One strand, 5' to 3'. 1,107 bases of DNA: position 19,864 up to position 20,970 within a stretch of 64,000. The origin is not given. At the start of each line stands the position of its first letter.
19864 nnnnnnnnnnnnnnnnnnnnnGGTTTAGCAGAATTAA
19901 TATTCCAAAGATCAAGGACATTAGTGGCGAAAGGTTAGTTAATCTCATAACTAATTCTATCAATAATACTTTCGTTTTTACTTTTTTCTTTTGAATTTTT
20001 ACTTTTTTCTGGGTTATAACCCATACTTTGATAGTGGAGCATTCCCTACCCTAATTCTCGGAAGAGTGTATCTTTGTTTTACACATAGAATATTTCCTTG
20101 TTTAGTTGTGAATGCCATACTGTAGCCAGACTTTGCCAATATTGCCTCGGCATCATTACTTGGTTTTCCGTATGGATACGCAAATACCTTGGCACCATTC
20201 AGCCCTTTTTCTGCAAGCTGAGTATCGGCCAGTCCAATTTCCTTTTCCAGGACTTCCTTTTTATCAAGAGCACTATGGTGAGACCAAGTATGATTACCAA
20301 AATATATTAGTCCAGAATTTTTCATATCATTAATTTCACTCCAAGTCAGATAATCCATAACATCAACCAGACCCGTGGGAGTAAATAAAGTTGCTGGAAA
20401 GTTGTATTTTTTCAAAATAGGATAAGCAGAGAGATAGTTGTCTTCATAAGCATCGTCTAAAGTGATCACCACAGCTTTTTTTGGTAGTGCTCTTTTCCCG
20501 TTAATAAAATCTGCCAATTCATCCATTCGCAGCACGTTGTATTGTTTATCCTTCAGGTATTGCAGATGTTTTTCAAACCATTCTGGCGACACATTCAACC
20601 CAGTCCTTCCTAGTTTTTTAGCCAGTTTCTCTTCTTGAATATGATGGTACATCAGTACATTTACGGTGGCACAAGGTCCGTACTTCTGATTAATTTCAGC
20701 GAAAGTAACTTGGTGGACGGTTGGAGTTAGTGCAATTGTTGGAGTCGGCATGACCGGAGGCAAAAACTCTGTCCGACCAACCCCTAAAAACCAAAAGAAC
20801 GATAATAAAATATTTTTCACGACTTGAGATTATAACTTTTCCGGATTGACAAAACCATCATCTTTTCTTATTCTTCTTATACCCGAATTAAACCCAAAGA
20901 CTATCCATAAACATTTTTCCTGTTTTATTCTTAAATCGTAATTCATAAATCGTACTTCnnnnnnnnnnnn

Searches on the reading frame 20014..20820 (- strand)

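Call 60: search_protein_families(library=pfam, proteins=[window:20014-20820:-], max_evalue=0.00001)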
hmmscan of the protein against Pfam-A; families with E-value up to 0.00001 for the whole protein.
window:20014-20820:- (268 aa): 1 family
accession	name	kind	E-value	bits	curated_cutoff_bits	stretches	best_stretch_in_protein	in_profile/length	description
PF01522.26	Polysacc_deac_1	-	1.3e-22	80.5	23.1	1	110-235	2-123/124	Polysaccharide deacetylase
